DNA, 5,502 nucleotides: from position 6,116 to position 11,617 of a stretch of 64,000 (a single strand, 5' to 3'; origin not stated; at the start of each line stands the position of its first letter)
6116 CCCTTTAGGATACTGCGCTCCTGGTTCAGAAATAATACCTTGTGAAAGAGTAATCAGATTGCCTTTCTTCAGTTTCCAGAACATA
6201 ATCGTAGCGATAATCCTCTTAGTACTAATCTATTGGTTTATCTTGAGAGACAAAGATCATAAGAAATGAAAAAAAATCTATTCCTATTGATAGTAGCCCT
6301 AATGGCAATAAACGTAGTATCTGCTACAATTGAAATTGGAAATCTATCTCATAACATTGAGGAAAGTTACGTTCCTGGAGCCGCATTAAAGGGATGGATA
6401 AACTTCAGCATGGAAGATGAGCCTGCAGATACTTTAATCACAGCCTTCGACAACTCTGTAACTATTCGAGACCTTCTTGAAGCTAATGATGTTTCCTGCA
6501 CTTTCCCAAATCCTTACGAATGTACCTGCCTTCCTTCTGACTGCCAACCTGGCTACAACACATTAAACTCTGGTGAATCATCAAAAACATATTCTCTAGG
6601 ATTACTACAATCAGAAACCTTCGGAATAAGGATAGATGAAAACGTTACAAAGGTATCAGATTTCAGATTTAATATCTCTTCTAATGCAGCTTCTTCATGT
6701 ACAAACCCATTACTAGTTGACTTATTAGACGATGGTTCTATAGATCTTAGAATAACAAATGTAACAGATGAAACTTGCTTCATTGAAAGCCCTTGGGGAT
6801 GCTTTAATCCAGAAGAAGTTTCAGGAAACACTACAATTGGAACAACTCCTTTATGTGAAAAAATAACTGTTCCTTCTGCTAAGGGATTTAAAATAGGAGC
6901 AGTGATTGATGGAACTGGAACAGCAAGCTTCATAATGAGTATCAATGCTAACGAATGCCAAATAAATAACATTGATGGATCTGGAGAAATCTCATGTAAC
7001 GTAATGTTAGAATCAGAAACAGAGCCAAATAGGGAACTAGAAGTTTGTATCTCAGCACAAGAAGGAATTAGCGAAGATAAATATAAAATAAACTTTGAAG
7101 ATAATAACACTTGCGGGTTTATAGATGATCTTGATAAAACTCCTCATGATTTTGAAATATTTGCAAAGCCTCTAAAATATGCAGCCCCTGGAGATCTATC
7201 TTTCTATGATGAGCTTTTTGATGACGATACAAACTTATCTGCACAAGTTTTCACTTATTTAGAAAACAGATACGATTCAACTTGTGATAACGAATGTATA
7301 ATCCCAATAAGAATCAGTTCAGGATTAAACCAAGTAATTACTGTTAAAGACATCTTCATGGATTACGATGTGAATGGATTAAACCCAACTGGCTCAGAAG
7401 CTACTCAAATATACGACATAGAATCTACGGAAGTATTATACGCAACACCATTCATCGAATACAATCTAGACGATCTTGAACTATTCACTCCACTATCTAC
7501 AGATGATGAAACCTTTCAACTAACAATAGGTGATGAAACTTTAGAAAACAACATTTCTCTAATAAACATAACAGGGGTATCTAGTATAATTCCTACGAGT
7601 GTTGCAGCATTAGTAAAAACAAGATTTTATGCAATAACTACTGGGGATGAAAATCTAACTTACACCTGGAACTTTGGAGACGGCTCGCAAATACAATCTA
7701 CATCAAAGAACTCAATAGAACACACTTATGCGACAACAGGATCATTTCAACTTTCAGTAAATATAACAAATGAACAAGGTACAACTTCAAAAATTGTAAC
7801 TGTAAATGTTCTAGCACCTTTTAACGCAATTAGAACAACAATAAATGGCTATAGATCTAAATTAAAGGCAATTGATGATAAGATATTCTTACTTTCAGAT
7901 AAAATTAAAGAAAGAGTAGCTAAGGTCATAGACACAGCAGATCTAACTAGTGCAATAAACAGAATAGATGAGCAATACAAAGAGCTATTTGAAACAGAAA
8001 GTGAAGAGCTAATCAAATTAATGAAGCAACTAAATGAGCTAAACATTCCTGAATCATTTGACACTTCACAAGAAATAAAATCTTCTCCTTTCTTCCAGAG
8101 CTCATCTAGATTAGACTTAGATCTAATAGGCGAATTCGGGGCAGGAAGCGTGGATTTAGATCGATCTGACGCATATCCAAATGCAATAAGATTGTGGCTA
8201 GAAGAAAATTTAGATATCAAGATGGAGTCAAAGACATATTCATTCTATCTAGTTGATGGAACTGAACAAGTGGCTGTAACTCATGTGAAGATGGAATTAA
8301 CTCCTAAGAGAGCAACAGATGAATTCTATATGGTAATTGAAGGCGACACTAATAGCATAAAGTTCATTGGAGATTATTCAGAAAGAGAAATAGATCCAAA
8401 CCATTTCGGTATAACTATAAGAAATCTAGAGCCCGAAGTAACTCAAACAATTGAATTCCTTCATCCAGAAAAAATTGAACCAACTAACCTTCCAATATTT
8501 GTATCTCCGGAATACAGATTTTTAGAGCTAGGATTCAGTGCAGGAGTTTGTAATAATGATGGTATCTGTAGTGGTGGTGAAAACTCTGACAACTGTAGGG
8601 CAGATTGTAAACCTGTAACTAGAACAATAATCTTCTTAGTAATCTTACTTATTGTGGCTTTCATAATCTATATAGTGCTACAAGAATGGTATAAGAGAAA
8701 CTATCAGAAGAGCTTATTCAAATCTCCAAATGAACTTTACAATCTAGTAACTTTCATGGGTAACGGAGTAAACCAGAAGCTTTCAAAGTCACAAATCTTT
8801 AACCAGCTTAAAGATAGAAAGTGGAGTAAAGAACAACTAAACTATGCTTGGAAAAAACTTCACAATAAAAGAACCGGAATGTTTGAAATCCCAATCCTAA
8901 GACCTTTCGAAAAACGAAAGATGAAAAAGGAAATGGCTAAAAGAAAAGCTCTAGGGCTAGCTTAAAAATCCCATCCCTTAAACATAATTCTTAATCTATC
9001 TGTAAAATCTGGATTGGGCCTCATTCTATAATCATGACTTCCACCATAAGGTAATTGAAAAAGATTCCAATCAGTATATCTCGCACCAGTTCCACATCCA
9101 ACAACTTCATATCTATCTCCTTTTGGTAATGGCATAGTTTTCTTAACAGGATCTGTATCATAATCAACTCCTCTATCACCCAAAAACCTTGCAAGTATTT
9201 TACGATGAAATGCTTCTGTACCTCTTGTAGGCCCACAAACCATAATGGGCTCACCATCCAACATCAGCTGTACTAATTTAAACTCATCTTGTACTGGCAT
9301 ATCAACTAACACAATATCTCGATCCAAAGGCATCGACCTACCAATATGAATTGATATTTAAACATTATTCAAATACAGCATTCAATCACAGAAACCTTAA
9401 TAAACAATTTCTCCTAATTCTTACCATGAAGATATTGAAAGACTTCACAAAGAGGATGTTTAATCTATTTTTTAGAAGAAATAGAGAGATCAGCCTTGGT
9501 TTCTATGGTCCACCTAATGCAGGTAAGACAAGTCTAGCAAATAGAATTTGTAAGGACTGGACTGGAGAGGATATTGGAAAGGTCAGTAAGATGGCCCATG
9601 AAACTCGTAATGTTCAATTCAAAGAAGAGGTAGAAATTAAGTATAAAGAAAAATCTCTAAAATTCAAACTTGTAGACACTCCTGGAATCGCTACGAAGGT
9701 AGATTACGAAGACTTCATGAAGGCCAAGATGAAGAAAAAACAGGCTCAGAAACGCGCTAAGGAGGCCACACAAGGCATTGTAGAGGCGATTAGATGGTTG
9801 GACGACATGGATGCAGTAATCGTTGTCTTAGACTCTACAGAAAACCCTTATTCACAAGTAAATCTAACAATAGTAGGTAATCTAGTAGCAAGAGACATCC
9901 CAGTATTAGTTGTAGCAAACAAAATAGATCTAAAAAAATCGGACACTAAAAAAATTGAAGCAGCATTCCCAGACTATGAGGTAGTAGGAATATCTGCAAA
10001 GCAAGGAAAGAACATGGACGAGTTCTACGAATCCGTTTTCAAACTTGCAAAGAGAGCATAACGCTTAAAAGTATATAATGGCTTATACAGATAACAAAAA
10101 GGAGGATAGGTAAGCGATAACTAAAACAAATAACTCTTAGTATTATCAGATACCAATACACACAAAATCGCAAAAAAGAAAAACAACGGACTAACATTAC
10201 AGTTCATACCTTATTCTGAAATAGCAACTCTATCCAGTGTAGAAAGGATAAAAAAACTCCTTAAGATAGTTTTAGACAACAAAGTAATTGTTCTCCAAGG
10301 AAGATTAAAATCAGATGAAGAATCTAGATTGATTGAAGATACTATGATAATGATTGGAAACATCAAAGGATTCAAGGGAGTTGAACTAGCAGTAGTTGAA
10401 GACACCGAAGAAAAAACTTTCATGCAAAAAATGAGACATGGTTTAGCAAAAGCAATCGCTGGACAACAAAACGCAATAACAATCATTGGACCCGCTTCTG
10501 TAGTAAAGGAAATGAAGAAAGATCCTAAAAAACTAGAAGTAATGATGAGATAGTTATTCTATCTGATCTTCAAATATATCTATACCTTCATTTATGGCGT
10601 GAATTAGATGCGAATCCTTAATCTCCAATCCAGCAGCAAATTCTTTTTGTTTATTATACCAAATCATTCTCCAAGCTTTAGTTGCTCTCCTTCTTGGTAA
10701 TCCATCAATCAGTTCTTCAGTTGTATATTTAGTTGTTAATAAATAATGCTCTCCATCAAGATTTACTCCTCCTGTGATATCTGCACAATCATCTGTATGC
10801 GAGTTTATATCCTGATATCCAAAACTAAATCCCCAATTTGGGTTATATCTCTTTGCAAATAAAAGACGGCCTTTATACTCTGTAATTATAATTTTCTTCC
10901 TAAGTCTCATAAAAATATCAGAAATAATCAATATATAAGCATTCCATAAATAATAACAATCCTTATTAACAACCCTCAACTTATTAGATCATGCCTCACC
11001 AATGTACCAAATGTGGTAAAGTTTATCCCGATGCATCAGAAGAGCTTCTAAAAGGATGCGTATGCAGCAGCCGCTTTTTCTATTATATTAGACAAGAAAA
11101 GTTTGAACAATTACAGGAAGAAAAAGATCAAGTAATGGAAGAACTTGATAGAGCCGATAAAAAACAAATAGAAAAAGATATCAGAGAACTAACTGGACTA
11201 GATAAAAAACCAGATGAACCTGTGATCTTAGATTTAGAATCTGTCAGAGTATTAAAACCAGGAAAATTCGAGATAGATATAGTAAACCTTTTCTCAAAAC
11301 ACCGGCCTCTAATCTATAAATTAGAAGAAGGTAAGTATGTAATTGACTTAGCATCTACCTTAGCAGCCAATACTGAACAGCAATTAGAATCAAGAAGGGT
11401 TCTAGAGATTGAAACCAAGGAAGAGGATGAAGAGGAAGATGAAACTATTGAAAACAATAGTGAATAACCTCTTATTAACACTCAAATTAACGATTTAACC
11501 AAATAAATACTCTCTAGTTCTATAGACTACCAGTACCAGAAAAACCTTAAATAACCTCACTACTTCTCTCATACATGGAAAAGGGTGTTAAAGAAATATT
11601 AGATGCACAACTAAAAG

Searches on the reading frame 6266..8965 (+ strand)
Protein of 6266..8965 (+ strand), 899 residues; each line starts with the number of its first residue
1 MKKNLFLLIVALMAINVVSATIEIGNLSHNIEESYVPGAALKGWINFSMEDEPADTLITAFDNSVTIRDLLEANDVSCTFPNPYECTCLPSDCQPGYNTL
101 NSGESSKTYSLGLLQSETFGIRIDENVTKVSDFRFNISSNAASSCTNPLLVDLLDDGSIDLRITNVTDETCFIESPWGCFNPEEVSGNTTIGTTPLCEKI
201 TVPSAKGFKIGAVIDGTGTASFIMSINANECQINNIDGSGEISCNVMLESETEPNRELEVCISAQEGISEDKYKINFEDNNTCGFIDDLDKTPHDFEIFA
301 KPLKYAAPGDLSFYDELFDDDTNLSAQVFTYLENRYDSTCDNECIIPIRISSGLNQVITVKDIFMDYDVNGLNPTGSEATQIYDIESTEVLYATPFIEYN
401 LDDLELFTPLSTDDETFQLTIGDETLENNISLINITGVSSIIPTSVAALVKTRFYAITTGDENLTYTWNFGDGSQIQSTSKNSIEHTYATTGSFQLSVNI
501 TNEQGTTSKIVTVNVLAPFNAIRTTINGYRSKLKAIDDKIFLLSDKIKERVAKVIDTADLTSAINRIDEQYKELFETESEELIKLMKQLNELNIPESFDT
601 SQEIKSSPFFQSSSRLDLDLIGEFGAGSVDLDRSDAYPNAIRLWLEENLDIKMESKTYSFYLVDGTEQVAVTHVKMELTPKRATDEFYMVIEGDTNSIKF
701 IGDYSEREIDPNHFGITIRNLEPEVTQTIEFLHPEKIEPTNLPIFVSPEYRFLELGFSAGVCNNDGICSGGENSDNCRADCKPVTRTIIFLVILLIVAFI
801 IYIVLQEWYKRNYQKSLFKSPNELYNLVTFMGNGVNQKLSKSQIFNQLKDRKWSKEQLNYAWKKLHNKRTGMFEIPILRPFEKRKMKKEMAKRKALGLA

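Call 47: search_protein_families(library=pfam, proteins=[window:6266-8965:+], max_evalue=0.001)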
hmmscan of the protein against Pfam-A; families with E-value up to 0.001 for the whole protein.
window:6266-8965:+ (899 aa): 3 families
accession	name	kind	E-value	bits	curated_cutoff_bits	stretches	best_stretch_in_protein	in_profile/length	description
PF00801.26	PKD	-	1.3e-12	48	23.5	1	444-515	9-80/80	PKD domain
PF18911.6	PKD_4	-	3.2e-11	43.6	27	1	452-512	20-80/85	PKD domain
PF19408.5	PKD_6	-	0.00046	20.9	25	0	451-513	19-80/82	PKD-like domain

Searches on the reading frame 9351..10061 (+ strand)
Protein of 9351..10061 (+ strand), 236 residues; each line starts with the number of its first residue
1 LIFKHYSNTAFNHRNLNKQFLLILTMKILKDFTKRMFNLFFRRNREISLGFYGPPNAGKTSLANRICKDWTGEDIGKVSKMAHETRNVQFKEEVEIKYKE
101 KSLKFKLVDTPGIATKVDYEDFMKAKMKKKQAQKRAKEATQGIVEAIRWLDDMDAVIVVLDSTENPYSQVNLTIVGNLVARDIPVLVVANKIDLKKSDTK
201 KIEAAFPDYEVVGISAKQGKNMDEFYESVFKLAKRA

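Call 47: search_protein_families(library=pfam, proteins=[window:9351-10061:+], max_evalue=0.001)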
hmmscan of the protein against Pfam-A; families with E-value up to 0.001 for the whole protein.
window:9351-10061:+ (236 aa): 11 families
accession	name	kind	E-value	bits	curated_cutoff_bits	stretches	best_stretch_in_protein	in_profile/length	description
PF01926.29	MMR_HSR1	-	4.9e-16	59.3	21.9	1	50-191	3-113/113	50S ribosome-binding GTPase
PF00009.33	GTP_EFTU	-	5.6e-12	46.1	26.5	1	145-233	85-186/188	Elongation factor Tu GTP binding domain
PF02421.24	FeoB_N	-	6.1e-09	36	27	1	51-227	5-154/156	Ferrous iron transport protein B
PF03193.22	RsgA_GTPase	-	1.2e-06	28.9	30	0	153-227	23-102/174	RsgA GTPase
PF16897.10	MMR_HSR1_Xtn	-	5.7e-06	26.7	35.2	1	183-231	56-102/106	C-terminal region of MMR_HSR1 domain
PF08477.19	Roc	-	9.3e-06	26.3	27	0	52-112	5-65/119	Ras of Complex, Roc, domain of DAPkinase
PF00025.27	Arf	-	0.00028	20.9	22.3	0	150-199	79-132/174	ADP-ribosylation factor family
PF00735.24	Septin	-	0.00029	20.6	26.2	1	50-124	8-83/280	Septin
PF00071.28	Ras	-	0.00036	20.6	21.6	0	155-232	74-159/162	Ras family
PF00004.35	AAA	-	0.00051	20.9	21.2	0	51-160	3-73/131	ATPase family associated with various cellular activities (AAA)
PF09439.16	SRPRB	-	0.00089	19.1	25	0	51-120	8-62/178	Signal recognition particle receptor beta subunit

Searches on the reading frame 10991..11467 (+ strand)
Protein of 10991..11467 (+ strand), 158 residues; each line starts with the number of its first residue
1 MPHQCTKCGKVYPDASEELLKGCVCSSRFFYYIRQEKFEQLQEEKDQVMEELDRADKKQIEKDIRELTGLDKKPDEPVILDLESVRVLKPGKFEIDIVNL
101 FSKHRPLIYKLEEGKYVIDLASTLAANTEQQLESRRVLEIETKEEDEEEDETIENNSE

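Call 47: search_protein_families(library=pfam, proteins=[window:10991-11467:+], max_evalue=0.001)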
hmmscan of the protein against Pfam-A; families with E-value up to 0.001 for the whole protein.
window:10991-11467:+ (158 aa): 1 family
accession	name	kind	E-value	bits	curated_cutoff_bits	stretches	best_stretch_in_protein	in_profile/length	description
PF09845.14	OapC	-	1.2e-22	81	23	1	2-124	1-131/133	Origin-associated protein OapC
